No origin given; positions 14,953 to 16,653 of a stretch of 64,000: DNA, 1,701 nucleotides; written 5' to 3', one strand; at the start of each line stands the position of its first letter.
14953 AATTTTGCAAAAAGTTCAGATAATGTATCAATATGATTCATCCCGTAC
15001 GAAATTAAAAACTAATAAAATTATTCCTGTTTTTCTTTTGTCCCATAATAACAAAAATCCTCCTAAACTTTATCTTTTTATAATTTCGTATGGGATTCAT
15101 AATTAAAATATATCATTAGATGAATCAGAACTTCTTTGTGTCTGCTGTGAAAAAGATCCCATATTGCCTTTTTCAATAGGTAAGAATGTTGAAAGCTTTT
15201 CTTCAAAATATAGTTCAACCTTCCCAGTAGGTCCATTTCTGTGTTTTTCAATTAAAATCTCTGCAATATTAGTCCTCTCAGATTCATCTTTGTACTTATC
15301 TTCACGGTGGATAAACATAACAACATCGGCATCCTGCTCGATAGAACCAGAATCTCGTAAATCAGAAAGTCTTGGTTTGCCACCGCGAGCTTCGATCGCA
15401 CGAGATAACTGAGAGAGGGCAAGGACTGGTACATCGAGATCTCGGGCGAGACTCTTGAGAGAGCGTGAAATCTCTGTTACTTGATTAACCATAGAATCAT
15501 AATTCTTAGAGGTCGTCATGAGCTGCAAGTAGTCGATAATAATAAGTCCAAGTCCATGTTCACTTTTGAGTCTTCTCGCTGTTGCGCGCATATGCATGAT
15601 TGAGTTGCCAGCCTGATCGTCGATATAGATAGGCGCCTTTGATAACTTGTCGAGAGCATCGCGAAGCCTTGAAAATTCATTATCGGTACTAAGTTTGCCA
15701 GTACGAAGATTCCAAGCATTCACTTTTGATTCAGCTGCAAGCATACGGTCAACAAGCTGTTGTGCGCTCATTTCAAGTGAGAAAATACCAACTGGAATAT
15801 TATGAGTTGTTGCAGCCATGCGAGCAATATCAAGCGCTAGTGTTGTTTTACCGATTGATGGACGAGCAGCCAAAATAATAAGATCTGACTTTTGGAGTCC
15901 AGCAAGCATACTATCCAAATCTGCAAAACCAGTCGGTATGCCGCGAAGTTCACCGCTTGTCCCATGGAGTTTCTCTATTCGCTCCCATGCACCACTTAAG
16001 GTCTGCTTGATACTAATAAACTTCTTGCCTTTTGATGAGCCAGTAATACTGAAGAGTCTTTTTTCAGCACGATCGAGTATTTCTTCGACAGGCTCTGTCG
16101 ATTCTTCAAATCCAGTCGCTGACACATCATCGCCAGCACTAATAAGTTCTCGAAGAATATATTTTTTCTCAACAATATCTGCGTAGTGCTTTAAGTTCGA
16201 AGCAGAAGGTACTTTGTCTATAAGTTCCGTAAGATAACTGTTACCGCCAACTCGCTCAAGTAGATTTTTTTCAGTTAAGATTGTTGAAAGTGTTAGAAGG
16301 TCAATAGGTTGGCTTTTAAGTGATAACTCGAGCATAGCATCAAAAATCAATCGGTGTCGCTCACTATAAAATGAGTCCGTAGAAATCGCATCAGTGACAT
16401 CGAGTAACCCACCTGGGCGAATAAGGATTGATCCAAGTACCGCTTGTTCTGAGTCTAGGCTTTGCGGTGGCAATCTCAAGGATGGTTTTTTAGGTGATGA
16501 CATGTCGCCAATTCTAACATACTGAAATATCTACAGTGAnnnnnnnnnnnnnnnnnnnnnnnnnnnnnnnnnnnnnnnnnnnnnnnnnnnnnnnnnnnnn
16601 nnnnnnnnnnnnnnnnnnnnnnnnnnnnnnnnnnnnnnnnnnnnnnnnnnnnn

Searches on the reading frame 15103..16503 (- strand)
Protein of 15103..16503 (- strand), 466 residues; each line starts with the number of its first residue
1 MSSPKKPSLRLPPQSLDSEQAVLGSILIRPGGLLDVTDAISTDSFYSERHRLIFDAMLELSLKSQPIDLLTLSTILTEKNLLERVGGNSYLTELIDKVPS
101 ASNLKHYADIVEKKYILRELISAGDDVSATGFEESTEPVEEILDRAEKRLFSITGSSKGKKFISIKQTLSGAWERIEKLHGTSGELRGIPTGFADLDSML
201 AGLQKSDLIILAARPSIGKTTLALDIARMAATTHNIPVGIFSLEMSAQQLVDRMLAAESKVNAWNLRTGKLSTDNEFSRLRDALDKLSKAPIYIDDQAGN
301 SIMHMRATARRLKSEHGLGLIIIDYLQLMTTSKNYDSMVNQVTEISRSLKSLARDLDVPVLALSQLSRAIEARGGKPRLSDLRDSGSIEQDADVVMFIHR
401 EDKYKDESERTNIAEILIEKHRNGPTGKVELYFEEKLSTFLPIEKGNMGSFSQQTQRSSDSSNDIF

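Call 10: search_protein_families(library=pfam, proteins=[window:15103-16503:-])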
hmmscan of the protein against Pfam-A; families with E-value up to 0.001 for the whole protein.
window:15103-16503:- (466 aa): 4 families
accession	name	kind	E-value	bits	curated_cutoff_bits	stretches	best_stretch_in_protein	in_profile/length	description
PF03796.21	DnaB_C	-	1.2e-103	346.4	27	1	188-440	1-253/255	DnaB-like helicase C terminal domain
PF00772.26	DnaB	-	1e-32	112.7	23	1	12-112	2-102/103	DnaB-like helicase N terminal domain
PF13481.12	AAA_25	-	1.4e-14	54.6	27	1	196-366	22-190/195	AAA domain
PF06745.19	ATPase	-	0.00089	19.1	26.6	0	189-352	1-154/231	KaiC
